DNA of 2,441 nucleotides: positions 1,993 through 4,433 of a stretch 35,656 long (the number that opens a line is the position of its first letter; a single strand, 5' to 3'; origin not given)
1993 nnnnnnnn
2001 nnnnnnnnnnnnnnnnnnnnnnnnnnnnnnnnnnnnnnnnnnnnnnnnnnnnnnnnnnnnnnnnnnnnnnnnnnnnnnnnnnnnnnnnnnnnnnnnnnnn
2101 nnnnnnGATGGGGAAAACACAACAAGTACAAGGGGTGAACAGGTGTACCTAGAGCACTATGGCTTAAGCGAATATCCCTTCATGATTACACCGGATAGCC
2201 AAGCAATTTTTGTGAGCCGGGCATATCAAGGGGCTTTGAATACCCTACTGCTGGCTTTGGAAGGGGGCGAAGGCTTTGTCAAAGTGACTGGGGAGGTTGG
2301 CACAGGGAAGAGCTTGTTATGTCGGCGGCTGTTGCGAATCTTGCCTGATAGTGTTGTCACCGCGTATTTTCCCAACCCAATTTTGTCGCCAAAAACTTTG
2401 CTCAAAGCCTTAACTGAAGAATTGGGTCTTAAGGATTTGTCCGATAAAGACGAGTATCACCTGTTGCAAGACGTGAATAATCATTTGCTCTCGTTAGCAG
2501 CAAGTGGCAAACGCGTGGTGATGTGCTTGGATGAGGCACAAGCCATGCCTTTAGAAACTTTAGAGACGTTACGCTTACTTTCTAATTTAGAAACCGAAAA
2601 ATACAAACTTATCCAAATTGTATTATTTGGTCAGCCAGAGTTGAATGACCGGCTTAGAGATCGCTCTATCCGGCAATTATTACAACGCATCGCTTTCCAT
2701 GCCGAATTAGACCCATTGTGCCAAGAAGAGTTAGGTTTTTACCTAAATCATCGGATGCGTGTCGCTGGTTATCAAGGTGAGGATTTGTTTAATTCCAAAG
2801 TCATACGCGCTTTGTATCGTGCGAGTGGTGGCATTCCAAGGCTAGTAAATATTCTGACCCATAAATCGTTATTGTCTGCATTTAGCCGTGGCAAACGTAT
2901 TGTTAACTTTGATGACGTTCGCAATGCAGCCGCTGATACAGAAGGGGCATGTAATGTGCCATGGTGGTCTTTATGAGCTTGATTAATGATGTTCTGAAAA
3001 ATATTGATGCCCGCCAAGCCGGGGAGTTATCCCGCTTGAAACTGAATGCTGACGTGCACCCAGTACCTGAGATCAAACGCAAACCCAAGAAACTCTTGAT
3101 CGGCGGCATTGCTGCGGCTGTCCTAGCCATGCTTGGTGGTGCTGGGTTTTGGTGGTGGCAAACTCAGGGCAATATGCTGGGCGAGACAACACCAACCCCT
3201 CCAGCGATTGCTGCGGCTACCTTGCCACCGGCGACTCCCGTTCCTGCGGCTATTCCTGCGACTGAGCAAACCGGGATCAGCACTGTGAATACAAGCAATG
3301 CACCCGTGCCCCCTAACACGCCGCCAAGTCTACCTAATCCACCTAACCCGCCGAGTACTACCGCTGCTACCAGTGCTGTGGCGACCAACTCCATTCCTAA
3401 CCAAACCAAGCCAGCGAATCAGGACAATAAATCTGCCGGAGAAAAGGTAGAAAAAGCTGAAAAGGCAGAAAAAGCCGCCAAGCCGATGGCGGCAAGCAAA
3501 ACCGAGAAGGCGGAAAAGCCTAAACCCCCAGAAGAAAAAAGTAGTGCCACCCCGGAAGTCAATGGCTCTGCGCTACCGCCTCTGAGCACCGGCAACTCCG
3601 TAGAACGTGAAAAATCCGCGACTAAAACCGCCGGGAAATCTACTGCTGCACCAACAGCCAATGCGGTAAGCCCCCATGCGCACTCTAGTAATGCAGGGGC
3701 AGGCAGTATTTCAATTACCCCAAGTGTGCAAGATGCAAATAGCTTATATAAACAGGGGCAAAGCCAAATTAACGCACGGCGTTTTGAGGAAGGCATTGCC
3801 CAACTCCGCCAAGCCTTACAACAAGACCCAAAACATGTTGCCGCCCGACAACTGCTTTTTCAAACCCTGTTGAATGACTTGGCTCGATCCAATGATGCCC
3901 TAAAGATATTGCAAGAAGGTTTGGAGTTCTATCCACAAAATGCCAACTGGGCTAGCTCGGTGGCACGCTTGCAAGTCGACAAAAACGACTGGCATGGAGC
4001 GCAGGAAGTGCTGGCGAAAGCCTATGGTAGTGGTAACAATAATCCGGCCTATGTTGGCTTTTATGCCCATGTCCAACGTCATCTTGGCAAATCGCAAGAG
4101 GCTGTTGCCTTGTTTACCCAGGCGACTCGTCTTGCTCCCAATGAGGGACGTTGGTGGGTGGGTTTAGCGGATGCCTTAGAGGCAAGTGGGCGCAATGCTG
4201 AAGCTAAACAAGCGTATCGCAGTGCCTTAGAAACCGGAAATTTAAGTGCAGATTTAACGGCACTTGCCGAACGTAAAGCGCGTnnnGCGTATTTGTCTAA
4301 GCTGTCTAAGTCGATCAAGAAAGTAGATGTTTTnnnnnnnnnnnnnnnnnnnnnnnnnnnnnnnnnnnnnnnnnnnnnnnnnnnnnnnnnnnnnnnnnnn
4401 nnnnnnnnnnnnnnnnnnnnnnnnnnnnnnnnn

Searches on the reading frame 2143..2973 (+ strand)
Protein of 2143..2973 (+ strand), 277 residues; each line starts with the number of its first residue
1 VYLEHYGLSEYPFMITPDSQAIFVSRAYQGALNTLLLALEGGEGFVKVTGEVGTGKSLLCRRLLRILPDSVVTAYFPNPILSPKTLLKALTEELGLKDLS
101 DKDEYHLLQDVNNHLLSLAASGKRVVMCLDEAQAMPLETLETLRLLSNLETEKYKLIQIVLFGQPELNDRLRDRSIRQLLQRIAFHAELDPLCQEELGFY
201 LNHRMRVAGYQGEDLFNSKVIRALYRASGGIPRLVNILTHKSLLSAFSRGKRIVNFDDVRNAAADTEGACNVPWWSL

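Call 7: search_protein_families(library=pfam, proteins=[window:2143-2973:+], max_evalue=0.001)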
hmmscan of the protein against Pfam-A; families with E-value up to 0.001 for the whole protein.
window:2143-2973:+ (277 aa): 3 families
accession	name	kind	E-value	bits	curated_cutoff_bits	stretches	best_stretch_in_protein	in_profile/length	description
PF13401.12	AAA_22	-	3.3e-30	105.5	27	1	42-171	4-130/130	AAA domain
PF13191.12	AAA_16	-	6.1e-12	46.8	32.6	1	30-155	10-163/167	AAA ATPase domain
PF01078.27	Mg_chelatase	-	0.00069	19.5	20.3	0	34-70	14-49/207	Magnesium chelatase, subunit ChlI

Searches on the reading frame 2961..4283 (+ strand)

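Call 7: search_protein_families(library=pfam, proteins=[window:2961-4283:+], max_evalue=0.001)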
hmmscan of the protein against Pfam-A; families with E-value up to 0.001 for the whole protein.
window:2961-4283:+ (441 aa): 14 families
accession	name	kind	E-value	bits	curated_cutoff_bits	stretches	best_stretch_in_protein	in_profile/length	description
PF14559.12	TPR_19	-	4.8e-17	62.5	25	2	272-337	4-68/68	Tetratricopeptide repeat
PF13428.12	TPR_14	-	7.3e-13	48.3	23.5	0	398-432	3-37/44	Tetratricopeptide repeat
PF13432.12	TPR_16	-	3.3e-12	47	32.7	1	374-425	9-60/65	Tetratricopeptide repeat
PF07719.23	TPR_2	-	7.9e-12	44.8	27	0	259-292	1-34/34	Tetratricopeptide repeat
PF13181.12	TPR_8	-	1.7e-11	43.8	25.7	0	399-424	4-29/34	Tetratricopeptide repeat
PF12895.13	ANAPC3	-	7.7e-10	39.4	27.2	1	256-319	20-81/82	Anaphase-promoting complex, cyclosome, subunit 3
PF00515.34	TPR_1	-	1.9e-09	37.4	27.8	0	259-292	1-34/34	Tetratricopeptide repeat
PF13424.12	TPR_12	-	2e-06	28.3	30.1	1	368-424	9-73/77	Tetratricopeptide repeat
PF13429.12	TPR_15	-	2.7e-06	27.5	26.2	1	283-424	139-276/280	Tetratricopeptide repeat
PF13174.12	TPR_6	-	3.1e-06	27.9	26.3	0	261-291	2-32/33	Tetratricopeptide repeat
PF23914.1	TPR_CcmH_CycH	-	6.6e-06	26.5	42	0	368-420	56-108/158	Cytochrome c-type biogenesis protein H TPR domain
PF03704.23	BTAD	-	1.3e-05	26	22.1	1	370-424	70-124/146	Bacterial transcriptional activator domain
PF13176.12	TPR_7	-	1.6e-05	25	27.9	0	369-394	6-33/36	Tetratricopeptide repeat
PF13431.12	TPR_17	-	2.6e-05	24.6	24.4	0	283-314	3-33/34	Tetratricopeptide repeat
